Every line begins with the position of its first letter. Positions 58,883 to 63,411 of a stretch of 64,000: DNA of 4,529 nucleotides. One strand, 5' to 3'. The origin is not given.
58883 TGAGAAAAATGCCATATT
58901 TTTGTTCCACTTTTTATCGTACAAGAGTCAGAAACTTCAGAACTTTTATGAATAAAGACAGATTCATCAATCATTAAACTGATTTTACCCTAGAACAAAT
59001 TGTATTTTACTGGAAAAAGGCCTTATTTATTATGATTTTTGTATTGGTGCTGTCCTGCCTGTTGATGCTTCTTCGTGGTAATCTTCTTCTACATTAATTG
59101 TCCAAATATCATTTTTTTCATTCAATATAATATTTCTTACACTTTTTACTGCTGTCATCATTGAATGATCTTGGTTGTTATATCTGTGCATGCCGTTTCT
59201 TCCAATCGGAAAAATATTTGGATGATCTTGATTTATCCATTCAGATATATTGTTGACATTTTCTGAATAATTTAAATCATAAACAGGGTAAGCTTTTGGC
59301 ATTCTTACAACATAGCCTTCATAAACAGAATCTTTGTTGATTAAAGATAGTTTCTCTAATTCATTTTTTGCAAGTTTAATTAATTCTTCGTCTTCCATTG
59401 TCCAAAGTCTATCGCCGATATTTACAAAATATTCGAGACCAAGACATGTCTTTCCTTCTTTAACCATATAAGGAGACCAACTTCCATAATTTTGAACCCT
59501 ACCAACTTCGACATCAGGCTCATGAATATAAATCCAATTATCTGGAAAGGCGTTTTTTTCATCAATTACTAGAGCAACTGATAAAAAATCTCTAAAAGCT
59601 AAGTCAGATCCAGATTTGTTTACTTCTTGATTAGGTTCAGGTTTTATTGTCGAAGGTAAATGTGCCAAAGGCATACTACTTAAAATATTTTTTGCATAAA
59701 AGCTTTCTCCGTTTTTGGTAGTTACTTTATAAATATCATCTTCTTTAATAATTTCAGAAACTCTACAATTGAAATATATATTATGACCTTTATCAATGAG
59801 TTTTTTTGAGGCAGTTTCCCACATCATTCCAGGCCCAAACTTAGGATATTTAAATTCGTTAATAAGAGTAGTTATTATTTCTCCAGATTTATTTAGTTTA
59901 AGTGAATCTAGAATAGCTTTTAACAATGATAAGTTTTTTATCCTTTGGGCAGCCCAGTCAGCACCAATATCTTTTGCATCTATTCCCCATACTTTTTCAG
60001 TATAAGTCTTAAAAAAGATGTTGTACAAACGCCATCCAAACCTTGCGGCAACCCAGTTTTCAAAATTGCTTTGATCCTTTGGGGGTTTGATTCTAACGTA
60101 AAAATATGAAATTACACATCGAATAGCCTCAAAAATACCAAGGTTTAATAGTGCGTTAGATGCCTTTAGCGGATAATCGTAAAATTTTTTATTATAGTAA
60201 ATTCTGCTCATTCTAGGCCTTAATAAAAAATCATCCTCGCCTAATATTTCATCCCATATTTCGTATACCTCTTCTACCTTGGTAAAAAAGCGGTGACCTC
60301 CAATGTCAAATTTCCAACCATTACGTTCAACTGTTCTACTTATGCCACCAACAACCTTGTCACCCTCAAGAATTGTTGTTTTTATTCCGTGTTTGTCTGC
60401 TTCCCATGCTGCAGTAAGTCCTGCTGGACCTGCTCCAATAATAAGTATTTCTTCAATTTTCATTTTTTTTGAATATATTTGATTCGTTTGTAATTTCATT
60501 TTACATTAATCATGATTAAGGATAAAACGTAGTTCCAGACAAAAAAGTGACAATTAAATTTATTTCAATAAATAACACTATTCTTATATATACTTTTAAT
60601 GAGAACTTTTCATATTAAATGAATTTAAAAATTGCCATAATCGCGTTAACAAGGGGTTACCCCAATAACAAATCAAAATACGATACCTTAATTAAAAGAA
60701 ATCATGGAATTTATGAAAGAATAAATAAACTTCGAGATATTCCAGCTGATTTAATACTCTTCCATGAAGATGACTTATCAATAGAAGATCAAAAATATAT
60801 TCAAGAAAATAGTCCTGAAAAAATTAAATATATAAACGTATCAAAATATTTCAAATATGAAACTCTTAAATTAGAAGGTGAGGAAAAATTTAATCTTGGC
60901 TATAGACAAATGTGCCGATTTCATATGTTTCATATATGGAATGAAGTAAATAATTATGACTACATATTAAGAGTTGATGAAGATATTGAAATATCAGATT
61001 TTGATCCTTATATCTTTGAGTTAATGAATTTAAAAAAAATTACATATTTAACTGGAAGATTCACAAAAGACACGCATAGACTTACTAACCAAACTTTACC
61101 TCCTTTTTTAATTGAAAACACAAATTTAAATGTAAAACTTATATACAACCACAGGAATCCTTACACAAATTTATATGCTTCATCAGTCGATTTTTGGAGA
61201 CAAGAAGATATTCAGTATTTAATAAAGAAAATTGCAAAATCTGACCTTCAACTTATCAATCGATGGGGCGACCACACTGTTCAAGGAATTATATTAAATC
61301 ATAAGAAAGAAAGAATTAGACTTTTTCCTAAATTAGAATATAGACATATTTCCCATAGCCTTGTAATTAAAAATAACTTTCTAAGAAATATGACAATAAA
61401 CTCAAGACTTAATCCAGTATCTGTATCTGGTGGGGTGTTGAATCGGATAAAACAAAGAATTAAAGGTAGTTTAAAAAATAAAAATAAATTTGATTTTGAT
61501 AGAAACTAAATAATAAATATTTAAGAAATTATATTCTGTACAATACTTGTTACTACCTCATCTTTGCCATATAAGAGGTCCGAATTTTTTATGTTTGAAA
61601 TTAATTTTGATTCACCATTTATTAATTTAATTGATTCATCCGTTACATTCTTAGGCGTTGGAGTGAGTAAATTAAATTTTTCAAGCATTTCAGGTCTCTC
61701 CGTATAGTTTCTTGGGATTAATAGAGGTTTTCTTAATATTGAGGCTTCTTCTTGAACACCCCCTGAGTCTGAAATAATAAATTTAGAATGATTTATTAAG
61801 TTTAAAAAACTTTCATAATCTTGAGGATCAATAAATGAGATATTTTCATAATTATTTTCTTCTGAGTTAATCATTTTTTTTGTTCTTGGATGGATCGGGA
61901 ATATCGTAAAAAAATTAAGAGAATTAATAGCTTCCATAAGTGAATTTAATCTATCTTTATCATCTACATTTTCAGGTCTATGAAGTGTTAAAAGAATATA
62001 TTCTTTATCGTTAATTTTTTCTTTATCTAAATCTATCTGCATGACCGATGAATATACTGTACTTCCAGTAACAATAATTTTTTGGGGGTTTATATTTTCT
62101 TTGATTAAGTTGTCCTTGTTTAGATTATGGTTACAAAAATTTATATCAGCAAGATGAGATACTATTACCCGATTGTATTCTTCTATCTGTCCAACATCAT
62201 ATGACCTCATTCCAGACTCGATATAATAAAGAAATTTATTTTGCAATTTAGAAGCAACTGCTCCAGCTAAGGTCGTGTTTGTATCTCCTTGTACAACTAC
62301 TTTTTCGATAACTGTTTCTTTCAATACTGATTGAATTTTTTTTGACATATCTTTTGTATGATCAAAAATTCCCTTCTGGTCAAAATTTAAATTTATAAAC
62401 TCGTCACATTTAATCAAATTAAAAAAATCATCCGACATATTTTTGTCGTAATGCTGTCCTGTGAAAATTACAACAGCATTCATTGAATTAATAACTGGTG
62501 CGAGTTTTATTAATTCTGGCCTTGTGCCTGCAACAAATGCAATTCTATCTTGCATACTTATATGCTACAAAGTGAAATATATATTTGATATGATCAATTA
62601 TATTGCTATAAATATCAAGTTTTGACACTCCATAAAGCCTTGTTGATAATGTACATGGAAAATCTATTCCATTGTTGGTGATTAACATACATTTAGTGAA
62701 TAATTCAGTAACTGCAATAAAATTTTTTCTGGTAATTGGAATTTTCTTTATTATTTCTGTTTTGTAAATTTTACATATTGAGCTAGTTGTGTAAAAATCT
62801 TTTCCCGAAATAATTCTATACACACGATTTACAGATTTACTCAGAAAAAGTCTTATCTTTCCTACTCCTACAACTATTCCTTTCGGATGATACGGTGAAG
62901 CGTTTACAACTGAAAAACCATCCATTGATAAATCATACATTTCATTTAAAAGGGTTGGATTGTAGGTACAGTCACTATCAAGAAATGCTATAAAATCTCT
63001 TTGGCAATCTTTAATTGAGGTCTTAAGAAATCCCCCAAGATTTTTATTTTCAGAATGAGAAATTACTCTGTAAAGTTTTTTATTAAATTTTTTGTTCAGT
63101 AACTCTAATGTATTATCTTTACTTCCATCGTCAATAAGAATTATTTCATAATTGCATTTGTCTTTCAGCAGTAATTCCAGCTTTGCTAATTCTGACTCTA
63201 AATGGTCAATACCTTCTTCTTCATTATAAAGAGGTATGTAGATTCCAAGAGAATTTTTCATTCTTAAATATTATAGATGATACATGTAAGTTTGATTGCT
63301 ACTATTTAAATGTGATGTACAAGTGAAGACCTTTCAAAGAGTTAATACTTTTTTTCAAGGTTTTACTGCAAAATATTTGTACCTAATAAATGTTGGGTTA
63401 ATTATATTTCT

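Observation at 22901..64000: About 40-kb glycosylation island built around many polytopic GT-C/Wzy-like proteins and small GT2s, without Wzx, Wzz or an initiating phosphoglycosyltransferase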

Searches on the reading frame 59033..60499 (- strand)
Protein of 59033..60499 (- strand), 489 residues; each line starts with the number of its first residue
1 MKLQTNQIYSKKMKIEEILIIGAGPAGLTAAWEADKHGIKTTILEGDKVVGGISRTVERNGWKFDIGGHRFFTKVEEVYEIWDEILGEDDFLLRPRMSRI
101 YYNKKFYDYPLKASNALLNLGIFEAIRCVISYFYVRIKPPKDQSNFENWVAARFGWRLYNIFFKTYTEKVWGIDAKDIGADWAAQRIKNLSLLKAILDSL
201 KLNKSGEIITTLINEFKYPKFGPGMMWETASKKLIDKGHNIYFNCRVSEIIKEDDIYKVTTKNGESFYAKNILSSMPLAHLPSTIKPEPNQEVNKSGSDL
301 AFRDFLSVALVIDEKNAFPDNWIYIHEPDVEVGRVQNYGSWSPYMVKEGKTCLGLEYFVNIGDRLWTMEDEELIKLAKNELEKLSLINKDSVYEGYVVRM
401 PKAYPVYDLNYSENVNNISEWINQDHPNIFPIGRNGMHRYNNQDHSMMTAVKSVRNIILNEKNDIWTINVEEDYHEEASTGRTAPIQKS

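Call 8: search_protein_families(library=pfam, max_evalue=0.01, proteins=[window:59033-60499:-])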
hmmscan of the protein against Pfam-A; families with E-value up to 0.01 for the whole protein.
window:59033-60499:- (489 aa): 13 families
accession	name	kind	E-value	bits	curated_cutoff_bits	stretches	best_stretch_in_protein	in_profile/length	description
PF01593.30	Amino_oxidase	-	1.3e-20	74.5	19.8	1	26-386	2-365/443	Flavin containing amine oxidoreductase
PF13450.12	NAD_binding_8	-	9.1e-14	51.9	21.9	1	20-84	1-67/68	NAD(P)-binding Rossmann-like domain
PF13738.12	Pyr_redox_3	-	6.4e-09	35.9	30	1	19-53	1-36/305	Pyridine nucleotide-disulphide oxidoreductase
PF07992.20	Pyr_redox_2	-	9.5e-09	35.5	26.1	1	17-50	2-37/291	Pyridine nucleotide-disulphide oxidoreductase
PF01266.30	DAO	-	2.7e-08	34.2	27.9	1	18-54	2-39/353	FAD dependent oxidoreductase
PF12831.13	FAD_oxidored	-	3.7e-07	30.2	27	1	17-53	1-37/416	FAD dependent oxidoreductase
PF03486.20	HI0933_like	-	9e-07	29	50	1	17-51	2-36/244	HI0933-like protein Rossmann domain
PF00890.30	FAD_binding_2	-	1.2e-06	28.5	20.4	1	18-52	2-36/414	FAD binding domain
PF01494.25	FAD_binding_3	-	8.8e-05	22.3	22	1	17-46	3-32/349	FAD binding domain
PF01946.23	Thi4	-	9.9e-05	22.1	26.2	1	15-52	17-55/235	Thi4 family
PF00070.33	Pyr_redox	-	0.00018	22.4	22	0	18-47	2-31/82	Pyridine nucleotide-disulphide oxidoreductase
PF01134.28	GIDA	-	0.00026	20.6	22.1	1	18-44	2-28/391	Glucose inhibited division protein A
PF05834.18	Lycopene_cycl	-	0.0015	18.2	23.4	0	18-48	2-34/380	Lycopene cyclase protein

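Call 29: search_protein_families(library=ncbifam, max_evalue=0.01, proteins=[window:59033-60499:-])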
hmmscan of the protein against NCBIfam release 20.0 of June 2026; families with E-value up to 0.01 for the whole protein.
window:59033-60499:- (489 aa): 73 families (the best 25 are shown)
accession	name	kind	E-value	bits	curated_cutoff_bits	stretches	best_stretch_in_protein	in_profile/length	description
NF005548.0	PRK07208.1-4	equivalog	5.7e-217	721.1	389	1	15-483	3-476/488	hypothetical protein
NF005545.0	PRK07208.1-1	equivalog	2.3e-176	587.1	451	1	15-484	7-489/504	hypothetical protein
NF005546.0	PRK07208.1-2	equivalog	1.2e-142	476.2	418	2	91-478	111-525/527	hypothetical protein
NF005547.0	PRK07208.1-3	equivalog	6e-125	417.6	380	1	16-477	5-460/465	hypothetical protein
NF005549.0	PRK07208.1-5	equivalog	3.1e-98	329.6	587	2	91-477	112-533/534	hypothetical protein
NF005560.0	PRK07233.1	equivalog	8.1e-35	120.5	252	1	17-457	2-424/435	hypothetical protein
NF008845.0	PRK11883.1-5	equivalog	1.9e-16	59.4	560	2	228-433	236-439/468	protoporphyrinogen oxidase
NF008841.0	PRK11883.1-1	equivalog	7.9e-15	54.7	517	2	16-107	4-99/453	protoporphyrinogen oxidase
TIGR03467.1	HpnE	equivalog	3.5e-12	46.4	283.05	1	19-93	2-78/430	hydroxysqualene dehydroxylase HpnE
TIGR02730.1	carot_isom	equivalog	4.6e-11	42.2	586.9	2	18-73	3-58/493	carotenoid isomerase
TIGR02734.1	crtI_fam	subfamily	1.5e-10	40.4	238.1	1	19-82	2-64/504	phytoene desaturase family protein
NF058655.1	CrtID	equivalog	6.7e-10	38.4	640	1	18-80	1-61/478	bifunctional phytoene desaturase/3,4-desaturase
TIGR02733.1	desat_CrtD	equivalog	1.7e-09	36.9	549.7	1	16-68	2-54/492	C-3',4' desaturase CrtD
TIGR01292.1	TRX_reduct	equivalog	1.6e-07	30.5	343.45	1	17-58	2-43/300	thioredoxin-disulfide reductase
TIGR00562.1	proto_IX_ox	equivalog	2.3e-07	29.8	97.85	1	16-180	3-174/470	protoporphyrinogen oxidase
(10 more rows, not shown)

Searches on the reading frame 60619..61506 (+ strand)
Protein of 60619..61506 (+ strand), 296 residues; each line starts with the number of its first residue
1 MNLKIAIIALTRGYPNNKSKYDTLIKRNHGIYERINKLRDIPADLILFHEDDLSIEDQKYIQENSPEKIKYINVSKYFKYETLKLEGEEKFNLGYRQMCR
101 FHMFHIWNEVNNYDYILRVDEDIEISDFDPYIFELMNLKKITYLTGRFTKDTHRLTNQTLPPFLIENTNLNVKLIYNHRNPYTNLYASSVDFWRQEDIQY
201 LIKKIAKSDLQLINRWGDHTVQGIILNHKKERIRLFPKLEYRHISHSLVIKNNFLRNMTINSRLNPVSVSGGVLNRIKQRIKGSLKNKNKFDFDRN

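Call 8: search_protein_families(library=pfam, max_evalue=0.01, proteins=[window:60619-61506:+])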
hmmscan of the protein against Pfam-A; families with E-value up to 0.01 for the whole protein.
window:60619-61506:+ (296 aa): 1 family
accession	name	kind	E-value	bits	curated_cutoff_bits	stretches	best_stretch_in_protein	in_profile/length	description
PF01793.22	Glyco_transf_15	-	1.1e-06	28.7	25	1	93-243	153-323/325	Glycolipid 2-alpha-mannosyltransferase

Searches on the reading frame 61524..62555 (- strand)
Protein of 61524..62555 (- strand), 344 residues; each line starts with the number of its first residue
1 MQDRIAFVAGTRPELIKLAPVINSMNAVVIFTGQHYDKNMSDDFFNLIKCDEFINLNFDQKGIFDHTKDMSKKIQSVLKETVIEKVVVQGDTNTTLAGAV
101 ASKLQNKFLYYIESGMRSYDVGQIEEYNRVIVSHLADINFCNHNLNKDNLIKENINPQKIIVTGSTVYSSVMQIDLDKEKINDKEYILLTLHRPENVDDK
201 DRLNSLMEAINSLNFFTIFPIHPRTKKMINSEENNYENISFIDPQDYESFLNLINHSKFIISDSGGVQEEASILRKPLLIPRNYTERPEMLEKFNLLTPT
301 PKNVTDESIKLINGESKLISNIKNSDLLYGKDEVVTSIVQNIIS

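Call 8: search_protein_families(library=pfam, max_evalue=0.01, proteins=[window:61524-62555:-])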
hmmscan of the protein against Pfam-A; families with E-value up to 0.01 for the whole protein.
window:61524-62555:- (344 aa): 1 family
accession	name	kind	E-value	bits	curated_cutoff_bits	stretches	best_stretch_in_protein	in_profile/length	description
PF02350.25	Epimerase_2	-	1.2e-75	255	30.6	1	24-342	8-346/347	UDP-N-acetylglucosamine 2-epimerase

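Call 25: find_encoding_contigs(protein=window:61524-62555:-, flank=10000, max_places=4)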
Protein window:61524-62555:- (344 aa): no gene with exactly this product is on record in the collection.

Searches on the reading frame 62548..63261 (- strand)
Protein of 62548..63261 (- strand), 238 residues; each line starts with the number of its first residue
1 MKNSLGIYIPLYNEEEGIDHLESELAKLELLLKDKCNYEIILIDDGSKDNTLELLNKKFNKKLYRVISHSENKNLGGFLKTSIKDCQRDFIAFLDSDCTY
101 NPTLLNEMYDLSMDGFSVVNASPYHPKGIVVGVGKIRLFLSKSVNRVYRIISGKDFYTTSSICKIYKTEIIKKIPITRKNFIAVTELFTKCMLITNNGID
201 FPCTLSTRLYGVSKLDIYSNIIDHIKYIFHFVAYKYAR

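Call 8: search_protein_families(library=pfam, max_evalue=0.01, proteins=[window:62548-63261:-])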
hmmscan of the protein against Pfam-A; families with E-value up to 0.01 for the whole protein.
window:62548-63261:- (238 aa): 3 families
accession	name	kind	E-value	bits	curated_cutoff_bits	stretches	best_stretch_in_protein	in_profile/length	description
PF00535.33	Glycos_transf_2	-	3.2e-22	79.7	23.3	1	7-173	2-166/168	Glycosyl transferase family 2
PF10111.15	Glyco_tranf_2_2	-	3.4e-05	23.9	27.3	1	9-110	4-104/276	Glycosyltransferase like family 2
PF19201.5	DUF5873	-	0.0013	19.8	32.6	0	11-80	21-92/109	Family of unknown function (DUF5873)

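Call 19: find_encoding_contigs(protein=window:62548-63261:-, flank=10000, max_places=6)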
Protein window:62548-63261:- (238 aa): no gene with exactly this product is on record in the collection.

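Call 29: search_protein_families(library=ncbifam, max_evalue=0.01, proteins=[window:62548-63261:-])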
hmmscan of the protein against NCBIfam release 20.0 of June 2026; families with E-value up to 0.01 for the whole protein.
window:62548-63261:- (238 aa): 15 families
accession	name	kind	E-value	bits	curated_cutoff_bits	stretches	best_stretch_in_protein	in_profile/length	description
NF047588.1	GlcsyltransPgfSStrep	equivalog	3.1e-14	52.9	500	1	5-122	3-120/308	glycosyltransferase PgfS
NF007986.1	PRK10714.1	equivalog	4.6e-13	48.9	529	1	5-217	8-212/316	undecaprenyl-phosphate 4-deoxy-4-formamido-L-arabinose transferase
TIGR03937.1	PgaC_IcaA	equivalog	1.9e-11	43.6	422.3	1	4-109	46-147/407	poly-beta-1,6-N-acetyl-D-glucosamine synthase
NF007482.0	PRK10073.1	equivalog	5.9e-09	35.4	423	1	2-113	5-111/334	glycosyltransferase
TIGR03965.1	mycofact_glyco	equivalog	1.6e-08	33.9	280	1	6-109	77-176/467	mycofactocin biosynthesis glycosyltransferase MftF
TIGR04182.1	glyco_TIGR04182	equivalog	2.6e-08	33.6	325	1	6-209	3-194/293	S-layer glycoprotein N-glycosyltransferase AglJ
NF041875.1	EPS_EpsD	equivalog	5.9e-08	32.5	370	1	7-109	3-101/325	exopolysaccharide biosynthesis glycosyltransferase EpsD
TIGR04283.1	glyco_like_mftF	equivalog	6.8e-08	32.4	182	1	6-108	2-93/221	TIGR04283 family arsenosugar biosynthesis glycosyltransferase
NF038302.1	EPS_HpsE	equivalog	1.2e-07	31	300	1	5-110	3-109/307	hormogonium polysaccharide biosynthesis glycosyltransferase HpsE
NF047683.1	TeichurnBiosyTuaG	equivalog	1.4e-07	31.5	400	1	5-107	8-106/252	teichuronic acid biosynthesis protein TuaG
NF041391.1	DPhHxTase_Halo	equivalog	1.1e-06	27.9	375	1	12-217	4-194/213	dolichyl-phosphate hexose transferase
NF050050.1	ProtGlycPglI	equivalog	8.1e-05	22.1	500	1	30-121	24-117/306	GalNAc(5)-diNAcBac-PP-undecaprenol beta-1,3-glucosyltransferase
NF010496.0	PRK13915.1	equivalog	0.0001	21.5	262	1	4-99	32-128/307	glucosyl-3-phosphoglycerate synthase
NF053739.1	GlytfEpsEBac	equivalog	0.00033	19.7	450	1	32-98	25-93/265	glycosyltransferase EpsE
TIGR04009.1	wcaE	equivalog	0.0011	18.3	369.2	1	15-103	13-98/248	colanic acid biosynthesis glycosyltransferase WcaE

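Call 62: search_solved_structures(query=window:62548-63261:-, max_evalue=0.001)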
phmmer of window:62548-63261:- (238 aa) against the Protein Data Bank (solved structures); distinct sequences matched with E-value up to 0.001: 19.
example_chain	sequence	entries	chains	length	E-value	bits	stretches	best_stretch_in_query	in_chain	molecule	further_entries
5ekp_C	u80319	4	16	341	3.2e-13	53.2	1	5-124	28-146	Uncharacterized glycosyltransferase sll0501 | Glycosyltransferase sll0501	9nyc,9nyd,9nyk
5eke_A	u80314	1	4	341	3.2e-13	53.2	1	5-124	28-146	Uncharacterized glycosyltransferase sll0501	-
9nye_A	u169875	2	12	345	3.3e-13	53.2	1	5-124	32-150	Glycosyltransferase sll0501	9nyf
5mlz_A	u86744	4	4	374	3.7e-13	53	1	5-233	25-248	Dolichol monophosphate mannose synthase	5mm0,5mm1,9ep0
2z86_A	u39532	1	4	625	2.8e-11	46.9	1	6-105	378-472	Chondroitin synthase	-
2z87_A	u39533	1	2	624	3e-11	46.8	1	6-105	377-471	Chondroitin synthase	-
5tze_C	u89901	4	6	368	5.9e-10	42.5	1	6-197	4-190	Glycosyl transferase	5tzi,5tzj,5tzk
5tz8_A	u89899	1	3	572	1.3e-09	41.4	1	6-195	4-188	Glycosyl transferase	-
9hwj_A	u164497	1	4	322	2.7e-08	37.1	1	5-215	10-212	Undecaprenyl-phosphate 4-deoxy-4-formamido-L-arabinose transferase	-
6h1j_A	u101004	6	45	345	1.1e-07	35.1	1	6-195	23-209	Probable ss-1,3-N-acetylglucosaminyltransferase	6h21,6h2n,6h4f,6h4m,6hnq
9bhc_C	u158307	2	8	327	2.4e-07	34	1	5-172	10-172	Undecaprenyl-phosphate 4-deoxy-4-formamido-L-arabinose transferase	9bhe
8vxh_A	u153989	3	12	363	3.2e-07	33.6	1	5-172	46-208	Undecaprenyl-phosphate 4-deoxy-4-formamido-L-arabinose transferase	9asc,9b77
8bz4_A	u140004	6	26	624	1.2e-05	28.4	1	5-115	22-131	Glycosyltransferase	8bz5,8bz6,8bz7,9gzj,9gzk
8bz8_A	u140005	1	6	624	1.2e-05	28.4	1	5-115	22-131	Glycosyltransferase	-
3bcv_A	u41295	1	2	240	2.4e-05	27.4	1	5-114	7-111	Putative glycosyltransferase protein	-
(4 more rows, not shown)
